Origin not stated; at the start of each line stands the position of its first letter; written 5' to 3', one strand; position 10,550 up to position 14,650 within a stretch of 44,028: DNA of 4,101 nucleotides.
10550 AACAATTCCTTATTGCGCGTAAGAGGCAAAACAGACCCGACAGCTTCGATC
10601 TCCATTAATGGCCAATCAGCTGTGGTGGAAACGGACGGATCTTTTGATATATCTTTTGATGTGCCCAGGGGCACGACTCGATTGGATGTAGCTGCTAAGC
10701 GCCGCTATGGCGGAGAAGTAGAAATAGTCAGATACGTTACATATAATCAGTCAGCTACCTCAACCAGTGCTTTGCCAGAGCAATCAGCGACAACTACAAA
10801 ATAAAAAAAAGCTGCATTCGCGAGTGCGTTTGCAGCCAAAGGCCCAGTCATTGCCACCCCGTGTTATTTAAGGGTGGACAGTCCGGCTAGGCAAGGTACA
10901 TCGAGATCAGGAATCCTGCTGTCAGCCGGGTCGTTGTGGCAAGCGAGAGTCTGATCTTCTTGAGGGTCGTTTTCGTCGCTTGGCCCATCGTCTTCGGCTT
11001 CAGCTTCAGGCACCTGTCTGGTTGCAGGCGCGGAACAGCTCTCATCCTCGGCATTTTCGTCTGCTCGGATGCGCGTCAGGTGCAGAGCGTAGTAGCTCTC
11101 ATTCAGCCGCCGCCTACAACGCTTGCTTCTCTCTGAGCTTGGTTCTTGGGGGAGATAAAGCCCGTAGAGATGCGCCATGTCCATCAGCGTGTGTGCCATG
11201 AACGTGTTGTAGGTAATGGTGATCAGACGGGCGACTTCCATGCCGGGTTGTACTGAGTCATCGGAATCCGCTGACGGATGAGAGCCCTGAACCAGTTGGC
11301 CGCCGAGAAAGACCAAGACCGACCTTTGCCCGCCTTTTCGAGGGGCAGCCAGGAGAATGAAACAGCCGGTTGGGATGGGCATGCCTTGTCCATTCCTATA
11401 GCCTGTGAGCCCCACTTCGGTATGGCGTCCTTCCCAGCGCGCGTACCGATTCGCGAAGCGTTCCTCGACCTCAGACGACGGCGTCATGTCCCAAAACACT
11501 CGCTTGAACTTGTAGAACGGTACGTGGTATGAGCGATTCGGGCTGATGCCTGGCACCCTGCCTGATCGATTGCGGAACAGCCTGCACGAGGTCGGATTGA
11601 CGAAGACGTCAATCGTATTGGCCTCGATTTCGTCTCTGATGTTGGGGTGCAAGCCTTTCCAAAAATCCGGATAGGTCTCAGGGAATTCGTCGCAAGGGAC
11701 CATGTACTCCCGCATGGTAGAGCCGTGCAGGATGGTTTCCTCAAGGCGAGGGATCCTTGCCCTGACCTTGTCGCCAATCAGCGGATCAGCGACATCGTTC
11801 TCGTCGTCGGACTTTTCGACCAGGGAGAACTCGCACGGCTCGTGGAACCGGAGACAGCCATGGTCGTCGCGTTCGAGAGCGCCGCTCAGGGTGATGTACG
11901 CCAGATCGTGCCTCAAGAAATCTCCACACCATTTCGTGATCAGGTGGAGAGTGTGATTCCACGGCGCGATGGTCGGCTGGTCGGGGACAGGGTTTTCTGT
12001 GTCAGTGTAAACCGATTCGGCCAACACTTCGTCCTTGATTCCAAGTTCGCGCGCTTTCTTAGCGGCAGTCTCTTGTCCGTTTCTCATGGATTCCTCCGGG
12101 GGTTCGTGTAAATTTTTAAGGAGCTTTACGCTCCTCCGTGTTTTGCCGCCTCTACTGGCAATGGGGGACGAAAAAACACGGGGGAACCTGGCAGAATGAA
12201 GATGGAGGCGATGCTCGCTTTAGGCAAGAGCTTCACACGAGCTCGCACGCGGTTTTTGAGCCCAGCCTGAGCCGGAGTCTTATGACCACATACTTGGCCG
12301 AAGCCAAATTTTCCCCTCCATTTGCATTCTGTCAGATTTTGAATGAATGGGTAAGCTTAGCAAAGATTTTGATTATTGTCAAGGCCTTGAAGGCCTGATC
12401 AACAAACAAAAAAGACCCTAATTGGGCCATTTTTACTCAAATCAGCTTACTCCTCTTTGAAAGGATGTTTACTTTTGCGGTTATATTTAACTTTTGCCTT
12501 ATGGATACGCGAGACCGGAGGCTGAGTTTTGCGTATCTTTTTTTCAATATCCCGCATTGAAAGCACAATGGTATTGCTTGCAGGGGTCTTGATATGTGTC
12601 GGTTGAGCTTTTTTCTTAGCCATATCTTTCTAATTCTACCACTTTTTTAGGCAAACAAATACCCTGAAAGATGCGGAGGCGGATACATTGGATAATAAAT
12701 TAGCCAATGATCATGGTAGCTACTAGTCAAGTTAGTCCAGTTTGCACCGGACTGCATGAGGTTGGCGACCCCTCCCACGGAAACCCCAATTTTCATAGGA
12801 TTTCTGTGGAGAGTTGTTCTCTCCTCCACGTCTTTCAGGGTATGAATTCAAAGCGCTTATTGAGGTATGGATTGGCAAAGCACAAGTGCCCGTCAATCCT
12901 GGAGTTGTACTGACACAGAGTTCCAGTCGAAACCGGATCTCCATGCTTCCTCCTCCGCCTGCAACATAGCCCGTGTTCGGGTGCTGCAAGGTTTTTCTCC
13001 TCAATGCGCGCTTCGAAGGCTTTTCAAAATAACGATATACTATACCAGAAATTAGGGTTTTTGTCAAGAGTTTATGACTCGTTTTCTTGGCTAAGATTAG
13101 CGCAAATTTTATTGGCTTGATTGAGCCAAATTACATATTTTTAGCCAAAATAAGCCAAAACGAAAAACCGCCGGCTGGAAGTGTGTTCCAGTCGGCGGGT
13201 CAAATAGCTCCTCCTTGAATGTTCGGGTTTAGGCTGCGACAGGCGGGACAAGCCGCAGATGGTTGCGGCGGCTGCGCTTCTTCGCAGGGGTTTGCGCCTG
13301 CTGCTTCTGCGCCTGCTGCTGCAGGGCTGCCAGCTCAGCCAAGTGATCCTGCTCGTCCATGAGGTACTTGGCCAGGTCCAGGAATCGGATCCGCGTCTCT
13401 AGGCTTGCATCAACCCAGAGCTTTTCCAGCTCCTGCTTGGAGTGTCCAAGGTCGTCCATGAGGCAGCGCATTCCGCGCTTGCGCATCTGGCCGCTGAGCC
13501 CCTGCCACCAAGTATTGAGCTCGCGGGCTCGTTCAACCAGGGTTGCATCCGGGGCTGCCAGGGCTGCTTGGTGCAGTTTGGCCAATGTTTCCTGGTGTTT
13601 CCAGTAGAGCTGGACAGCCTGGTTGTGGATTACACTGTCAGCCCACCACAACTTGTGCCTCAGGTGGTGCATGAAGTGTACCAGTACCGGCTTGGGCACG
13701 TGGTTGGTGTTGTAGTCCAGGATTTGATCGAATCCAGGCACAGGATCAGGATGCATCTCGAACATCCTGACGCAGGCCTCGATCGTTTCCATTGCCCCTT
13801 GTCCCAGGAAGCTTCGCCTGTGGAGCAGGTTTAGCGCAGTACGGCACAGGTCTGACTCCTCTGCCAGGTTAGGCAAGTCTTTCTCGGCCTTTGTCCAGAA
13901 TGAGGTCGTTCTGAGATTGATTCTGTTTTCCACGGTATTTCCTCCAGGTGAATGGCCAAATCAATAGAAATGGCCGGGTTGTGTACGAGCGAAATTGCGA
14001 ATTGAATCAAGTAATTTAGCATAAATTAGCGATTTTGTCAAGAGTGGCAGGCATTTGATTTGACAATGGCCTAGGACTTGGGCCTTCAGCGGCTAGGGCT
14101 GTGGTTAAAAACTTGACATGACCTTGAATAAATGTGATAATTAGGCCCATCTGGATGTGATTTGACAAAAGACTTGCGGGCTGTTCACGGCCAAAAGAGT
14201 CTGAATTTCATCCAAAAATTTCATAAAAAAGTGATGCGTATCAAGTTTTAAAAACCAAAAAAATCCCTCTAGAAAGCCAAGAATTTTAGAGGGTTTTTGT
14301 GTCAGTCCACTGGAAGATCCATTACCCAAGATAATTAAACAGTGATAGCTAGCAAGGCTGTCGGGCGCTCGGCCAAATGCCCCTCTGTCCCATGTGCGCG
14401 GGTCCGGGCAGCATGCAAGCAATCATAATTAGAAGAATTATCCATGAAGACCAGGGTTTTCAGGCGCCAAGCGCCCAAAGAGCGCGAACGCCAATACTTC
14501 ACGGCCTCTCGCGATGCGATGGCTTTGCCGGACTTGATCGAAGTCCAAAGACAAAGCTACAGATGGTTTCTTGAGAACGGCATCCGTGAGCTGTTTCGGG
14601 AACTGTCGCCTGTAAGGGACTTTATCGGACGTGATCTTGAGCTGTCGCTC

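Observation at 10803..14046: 3.2-kb all-minus-strand orphan cassette in the slot upstream of rpoBC: candidate undescribed RNA-protein module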

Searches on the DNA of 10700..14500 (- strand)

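Call 8: search_rna_families(source=window, start=10700, end=14500, threshold=evalue, max_evalue=10, show_alignments=3)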
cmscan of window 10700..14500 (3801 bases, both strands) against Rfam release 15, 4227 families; matches with E-value up to 10: 5.
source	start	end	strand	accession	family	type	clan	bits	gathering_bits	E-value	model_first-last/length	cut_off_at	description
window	14208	14302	+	RF00514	His_leader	Cis-reg; leader;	-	20.8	49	3.1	1-126/126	no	Histidine operon leader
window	12356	12422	-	RF00717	mir-315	Gene; miRNA;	-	19.9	63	6.1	1-83/83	no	mir-315 microRNA precursor family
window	13311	13339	-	RF03317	mir-4874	Gene; miRNA;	-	19.7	70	6.5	34-62/94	no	mir-4874 microRNA precursor family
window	10915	11007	+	RF03846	mir-4861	Gene; miRNA;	-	17.4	100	6.5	1-94/94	no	mir-4861 microRNA precursor family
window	13409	13434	-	RF02089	CLRN1-AS1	Gene; lncRNA;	-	13.2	48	4.9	1-79/79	no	CLRN1 antisense RNA 1 conserved region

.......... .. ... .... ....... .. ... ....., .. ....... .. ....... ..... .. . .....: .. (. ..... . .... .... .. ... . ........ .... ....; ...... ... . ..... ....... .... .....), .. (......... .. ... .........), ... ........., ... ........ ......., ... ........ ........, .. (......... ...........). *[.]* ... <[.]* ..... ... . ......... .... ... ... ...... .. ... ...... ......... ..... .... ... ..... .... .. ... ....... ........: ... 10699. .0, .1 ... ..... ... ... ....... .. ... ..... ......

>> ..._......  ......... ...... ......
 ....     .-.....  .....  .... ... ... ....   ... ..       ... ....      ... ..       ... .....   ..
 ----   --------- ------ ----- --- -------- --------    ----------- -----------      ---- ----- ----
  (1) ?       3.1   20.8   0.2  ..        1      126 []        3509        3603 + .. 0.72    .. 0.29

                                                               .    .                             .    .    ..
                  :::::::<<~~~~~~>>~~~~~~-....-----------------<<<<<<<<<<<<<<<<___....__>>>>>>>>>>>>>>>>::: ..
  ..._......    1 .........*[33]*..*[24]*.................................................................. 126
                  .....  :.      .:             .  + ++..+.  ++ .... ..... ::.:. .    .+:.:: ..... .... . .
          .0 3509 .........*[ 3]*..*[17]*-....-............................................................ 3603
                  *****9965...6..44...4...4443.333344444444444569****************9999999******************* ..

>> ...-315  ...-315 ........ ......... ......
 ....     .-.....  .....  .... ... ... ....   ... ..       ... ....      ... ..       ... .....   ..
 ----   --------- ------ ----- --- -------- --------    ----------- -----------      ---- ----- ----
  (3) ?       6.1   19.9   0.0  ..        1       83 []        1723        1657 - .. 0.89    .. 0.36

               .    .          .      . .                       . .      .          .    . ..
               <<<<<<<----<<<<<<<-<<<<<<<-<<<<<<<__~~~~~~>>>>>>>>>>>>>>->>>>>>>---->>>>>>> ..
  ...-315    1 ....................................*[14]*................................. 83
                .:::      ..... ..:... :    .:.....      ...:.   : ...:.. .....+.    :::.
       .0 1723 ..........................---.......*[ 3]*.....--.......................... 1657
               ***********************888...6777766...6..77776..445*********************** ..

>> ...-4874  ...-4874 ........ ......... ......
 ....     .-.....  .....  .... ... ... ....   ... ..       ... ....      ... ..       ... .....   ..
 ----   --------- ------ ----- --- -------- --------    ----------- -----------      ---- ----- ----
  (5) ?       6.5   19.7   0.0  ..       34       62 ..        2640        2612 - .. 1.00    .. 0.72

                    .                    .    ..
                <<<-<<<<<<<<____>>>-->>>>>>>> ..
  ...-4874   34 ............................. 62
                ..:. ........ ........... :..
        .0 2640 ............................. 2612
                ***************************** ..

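Call 51: search_dna_similar(query=window:12088-13228:-, collection=phages, mode=distant, max_evalue=0.01)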
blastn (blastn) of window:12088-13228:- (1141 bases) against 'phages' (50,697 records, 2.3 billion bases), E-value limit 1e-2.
No match.

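Call 52: search_dna_similar(query=window:12088-13228:-, collection=plasmids, mode=distant, max_evalue=0.01)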
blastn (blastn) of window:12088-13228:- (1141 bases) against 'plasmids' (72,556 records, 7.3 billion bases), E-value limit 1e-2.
No match.
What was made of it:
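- Tried and rejected: Phage and plasmid collections gave nothing (calls 51, 52).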

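Call 58: search_rna_families(source=window, start=12620, end=13050, threshold=evalue, max_evalue=10, show_alignments=2)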
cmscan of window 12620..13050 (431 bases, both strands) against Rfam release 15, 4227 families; matches with E-value up to 10: 1.
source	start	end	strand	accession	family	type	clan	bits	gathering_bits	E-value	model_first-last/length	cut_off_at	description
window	12620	12695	-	RF03788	MIR5304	Gene; miRNA;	-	13.6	75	8.1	1-59/80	3'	MIR5304 microRNA precursor family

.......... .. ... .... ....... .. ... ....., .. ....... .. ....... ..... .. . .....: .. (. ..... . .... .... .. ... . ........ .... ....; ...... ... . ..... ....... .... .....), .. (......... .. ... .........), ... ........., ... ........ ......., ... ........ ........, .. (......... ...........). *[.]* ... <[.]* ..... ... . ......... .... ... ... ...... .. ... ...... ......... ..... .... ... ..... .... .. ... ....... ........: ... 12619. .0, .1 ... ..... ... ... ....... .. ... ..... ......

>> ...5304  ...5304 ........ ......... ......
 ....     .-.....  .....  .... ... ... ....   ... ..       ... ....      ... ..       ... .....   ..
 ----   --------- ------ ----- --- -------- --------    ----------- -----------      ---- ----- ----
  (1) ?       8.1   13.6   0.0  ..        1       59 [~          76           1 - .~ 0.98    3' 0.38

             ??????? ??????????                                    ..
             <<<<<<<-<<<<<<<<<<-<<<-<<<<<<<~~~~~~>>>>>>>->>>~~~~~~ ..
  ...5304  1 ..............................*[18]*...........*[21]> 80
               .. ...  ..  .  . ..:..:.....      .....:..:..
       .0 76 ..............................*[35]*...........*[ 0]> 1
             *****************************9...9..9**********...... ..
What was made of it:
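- No hit to any of these families appeared, even at E up to 10, in a 431-nt search with lax filters (calls 8, 58).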

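Call 59: search_rna_families(source=window, start=12080, end=12380, threshold=evalue, max_evalue=10)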
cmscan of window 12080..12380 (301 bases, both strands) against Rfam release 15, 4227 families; matches with E-value up to 10: 6.
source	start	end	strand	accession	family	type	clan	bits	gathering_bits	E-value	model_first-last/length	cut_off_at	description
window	12125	12193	+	RF04067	mir-4520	Gene; miRNA;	-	18.3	90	0.12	1-70/70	no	mir-4520 microRNA precursor family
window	12131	12186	+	RF03872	MIR6426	Gene; miRNA;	-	14.8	96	3.7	1-84/84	no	MIR6426 microRNA precursor family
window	12109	12160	-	RF03003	GP20-b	Cis-reg;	-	14.5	36.2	1.4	1-62/62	no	GP20-b RNA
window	12125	12192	-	RF04067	mir-4520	Gene; miRNA;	-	14.4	90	1.6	1-70/70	no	mir-4520 microRNA precursor family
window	12127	12193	-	RF03861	mir-4484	Gene; miRNA;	-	14.3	90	9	1-89/89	no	mir-4484 microRNA precursor family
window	12330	12350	-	RF01185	snR75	Gene; snRNA; snoRNA; CD-box;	CL00045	11.1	40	6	69-88/88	no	Small nucleolar RNA snR75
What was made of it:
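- On Any Rfam 15 family (including RNase P, 6S, tmRNA, SRP, HEARO/omega RNA, OLE, ROOL, GOLLD, raiA, riboswitches): At E up to 10 only chance miRNA-type hits appear in the cassette and in the two RNA segments searched alone (calls 8, 58, 59).
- On OMEGA (IscB/IsrB/TnpB) or IS110 bridge-RNA elements: No HEARO hit (calls 8, 59).
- Closest known: OMEGA and bridge-RNA systems. Different: No HEARO match (calls 8, 59).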
